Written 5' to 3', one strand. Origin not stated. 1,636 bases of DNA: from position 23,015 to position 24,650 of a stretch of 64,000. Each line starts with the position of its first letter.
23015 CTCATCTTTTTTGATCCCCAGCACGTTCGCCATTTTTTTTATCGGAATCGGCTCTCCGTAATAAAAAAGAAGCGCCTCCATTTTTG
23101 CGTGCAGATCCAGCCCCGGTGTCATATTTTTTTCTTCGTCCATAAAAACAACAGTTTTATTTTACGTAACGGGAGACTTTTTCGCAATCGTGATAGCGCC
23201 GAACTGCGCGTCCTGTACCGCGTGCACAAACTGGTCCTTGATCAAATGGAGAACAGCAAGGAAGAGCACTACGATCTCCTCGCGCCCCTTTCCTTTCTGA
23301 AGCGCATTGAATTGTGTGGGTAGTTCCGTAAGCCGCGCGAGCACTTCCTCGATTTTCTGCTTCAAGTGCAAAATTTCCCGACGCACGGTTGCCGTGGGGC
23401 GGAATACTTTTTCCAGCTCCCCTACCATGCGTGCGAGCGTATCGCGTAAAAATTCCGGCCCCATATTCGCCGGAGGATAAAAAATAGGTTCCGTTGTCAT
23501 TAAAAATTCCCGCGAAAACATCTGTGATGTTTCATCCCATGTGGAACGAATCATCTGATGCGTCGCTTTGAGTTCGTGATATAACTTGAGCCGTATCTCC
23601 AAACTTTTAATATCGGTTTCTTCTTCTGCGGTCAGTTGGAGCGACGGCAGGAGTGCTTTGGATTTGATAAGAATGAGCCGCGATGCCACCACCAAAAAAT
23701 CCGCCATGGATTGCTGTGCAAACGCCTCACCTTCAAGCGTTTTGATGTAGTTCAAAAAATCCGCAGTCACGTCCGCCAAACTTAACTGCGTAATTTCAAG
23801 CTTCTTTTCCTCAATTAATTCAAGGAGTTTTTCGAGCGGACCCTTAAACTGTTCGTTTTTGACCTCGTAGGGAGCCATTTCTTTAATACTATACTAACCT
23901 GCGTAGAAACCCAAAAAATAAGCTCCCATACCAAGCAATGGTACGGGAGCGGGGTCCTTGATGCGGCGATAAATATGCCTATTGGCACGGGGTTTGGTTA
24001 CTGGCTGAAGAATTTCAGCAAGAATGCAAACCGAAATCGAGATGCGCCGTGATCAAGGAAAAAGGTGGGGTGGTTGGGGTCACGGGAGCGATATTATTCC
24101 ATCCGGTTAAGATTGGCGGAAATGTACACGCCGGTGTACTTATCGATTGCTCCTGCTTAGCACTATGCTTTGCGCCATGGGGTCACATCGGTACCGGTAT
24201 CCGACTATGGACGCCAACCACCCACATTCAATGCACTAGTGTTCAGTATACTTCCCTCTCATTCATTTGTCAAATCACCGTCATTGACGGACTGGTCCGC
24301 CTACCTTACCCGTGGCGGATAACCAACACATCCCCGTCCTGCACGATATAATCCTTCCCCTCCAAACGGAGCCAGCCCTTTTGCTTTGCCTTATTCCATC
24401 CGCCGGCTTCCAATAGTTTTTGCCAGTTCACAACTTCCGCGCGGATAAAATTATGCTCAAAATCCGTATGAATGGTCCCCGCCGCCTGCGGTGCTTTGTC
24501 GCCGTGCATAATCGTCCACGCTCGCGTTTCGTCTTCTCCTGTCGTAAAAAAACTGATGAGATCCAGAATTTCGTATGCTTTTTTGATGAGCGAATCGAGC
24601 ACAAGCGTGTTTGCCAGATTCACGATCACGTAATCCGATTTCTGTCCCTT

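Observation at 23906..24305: About 400 nt of ORF-free, structured sequence between scpA and ychF ending in a minus-strand terminator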

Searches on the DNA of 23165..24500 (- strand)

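Call 4: search_rna_families(source=window, start=23700, end=24500, threshold=evalue, max_evalue=10, show_alignments=5)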
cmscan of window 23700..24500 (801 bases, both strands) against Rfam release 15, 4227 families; matches with E-value up to 10: 1.
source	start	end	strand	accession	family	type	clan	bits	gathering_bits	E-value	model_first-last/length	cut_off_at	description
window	23913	23950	-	RF02371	PyrG_leader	Cis-reg; leader;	-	20.6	65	4.8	40-76/78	no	PyrG leader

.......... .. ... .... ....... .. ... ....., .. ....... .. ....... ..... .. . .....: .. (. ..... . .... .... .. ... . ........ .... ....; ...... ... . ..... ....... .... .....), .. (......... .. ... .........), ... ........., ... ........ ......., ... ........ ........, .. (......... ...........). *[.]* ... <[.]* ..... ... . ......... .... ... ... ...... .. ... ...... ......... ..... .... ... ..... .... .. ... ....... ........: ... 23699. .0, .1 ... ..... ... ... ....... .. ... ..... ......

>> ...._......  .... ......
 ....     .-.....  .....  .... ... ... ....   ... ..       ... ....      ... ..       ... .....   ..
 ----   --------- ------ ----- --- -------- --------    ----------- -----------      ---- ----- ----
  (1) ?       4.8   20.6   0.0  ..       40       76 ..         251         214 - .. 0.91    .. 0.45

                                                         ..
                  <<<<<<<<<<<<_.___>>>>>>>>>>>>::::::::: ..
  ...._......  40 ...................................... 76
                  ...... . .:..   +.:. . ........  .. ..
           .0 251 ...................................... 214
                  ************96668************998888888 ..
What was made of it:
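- On Known riboswitch classes: The only sub-threshold hit is the terminator hairpin to the PyrG leader (20.6 bits against a gathering score of 65; call 4).
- No riboswitch class matches at E<=10 (call 4).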

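Call 23: search_rna_families(sources=[L019, L020, L021, L022, L023], threshold=evalue, max_evalue=5, show_alignments=4)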
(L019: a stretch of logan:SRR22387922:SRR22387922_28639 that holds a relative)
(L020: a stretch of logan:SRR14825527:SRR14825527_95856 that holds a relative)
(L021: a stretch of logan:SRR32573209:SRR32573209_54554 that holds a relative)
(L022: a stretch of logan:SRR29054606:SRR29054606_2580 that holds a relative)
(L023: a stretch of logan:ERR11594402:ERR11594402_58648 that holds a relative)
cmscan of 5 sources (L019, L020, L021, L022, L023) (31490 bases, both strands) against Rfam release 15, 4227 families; matches with E-value up to 5: 2.
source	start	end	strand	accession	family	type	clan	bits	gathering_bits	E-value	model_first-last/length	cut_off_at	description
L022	493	576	-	RF00513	Trp_leader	Cis-reg; leader;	-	24.9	41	0.48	1-100/100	no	Tryptophan operon leader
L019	219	304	-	RF02837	anti-hemB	Gene; sRNA;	-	20.1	49.5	1.6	1-81/81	no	Burkholderia RNA 7 (anti-hemB)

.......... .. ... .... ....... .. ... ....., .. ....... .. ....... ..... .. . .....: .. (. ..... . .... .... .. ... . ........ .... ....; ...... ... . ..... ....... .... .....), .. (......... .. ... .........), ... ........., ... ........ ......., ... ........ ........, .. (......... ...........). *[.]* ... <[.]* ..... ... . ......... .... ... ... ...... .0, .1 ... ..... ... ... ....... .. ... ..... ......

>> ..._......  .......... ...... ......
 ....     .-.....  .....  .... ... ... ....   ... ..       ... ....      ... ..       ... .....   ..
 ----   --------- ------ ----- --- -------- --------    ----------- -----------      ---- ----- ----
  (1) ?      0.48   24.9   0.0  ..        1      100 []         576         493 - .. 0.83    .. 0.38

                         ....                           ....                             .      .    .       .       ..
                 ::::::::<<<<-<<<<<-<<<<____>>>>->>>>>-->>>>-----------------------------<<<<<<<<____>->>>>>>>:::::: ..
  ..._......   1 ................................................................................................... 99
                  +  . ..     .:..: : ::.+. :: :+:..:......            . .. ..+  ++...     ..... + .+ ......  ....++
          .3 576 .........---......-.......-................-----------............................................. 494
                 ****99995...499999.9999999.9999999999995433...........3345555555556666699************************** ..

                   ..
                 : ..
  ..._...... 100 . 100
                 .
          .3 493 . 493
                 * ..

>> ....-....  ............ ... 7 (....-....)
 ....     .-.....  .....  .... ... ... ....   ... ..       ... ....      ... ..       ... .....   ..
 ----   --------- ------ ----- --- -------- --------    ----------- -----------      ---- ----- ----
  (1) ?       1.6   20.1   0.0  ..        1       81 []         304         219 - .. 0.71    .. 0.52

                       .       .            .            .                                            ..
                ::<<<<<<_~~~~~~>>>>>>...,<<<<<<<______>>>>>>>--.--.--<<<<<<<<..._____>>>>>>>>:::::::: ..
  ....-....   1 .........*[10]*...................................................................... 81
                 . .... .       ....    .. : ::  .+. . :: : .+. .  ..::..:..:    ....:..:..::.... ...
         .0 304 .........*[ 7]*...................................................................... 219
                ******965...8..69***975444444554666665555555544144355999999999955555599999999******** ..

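Call 57: search_rna_families(sources=[L001, L003, L004, L006, L017, L024, L025, L027, L097], threshold=evalue, max_evalue=1, show_alignments=3)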
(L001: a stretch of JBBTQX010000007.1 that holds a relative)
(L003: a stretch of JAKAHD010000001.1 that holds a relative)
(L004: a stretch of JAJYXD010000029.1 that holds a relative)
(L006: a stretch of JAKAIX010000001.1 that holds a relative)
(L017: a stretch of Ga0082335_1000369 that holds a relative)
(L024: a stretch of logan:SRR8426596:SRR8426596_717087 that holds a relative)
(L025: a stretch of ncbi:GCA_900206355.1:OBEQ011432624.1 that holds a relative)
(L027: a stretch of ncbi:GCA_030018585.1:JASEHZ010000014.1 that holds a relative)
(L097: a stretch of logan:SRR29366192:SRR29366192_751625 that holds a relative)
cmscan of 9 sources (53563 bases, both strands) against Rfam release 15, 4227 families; matches with E-value up to 1: 1.
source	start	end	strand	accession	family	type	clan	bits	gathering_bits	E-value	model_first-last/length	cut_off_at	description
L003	4719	4793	+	RF04002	MIR6143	Gene; miRNA;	-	32.2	75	0.021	1-89/89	no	MIR6143 microRNA precursor family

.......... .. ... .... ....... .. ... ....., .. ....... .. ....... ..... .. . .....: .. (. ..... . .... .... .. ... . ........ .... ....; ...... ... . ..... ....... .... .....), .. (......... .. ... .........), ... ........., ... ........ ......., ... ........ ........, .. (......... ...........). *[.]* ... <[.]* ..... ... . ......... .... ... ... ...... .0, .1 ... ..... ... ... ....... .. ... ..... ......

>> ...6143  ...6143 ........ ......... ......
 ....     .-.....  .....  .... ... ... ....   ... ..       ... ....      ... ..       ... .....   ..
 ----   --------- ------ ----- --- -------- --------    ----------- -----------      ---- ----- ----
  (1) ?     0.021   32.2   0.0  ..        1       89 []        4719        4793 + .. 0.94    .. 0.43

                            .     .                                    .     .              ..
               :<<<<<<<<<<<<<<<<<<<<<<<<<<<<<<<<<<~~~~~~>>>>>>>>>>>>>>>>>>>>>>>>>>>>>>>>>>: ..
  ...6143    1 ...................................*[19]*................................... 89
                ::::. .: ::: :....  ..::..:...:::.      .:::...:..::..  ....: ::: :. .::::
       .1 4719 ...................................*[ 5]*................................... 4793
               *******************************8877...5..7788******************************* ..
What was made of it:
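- Tried and rejected: Nothing relevant (calls 23, 57).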

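Call 75: search_dna_similar(query=window:23900-24280:-, collection=phages, mode=distant, max_evalue=0.01, max_rows=10)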
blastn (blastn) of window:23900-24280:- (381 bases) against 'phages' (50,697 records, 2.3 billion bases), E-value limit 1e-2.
No match.

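Call 76: search_dna_similar(query=window:23900-24280:-, collection=plasmids, mode=distant, max_evalue=0.01, max_rows=10)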
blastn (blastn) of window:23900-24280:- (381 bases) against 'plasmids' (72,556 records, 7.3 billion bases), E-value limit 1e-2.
No match.
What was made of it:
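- Tried and rejected: No match (calls 75, 76).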

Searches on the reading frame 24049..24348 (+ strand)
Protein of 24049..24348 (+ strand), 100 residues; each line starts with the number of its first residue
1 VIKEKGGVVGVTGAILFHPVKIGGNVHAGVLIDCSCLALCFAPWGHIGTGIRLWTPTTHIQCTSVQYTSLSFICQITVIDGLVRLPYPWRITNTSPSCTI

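Call 72: search_protein_families(library=pfam, proteins=[window:24049-24348:+], max_evalue=1)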
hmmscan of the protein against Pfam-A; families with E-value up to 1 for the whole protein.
seq(100 aa): 0 families
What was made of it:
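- There is no Shine-Dalgarno sequence and no Pfam hit (call 72).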
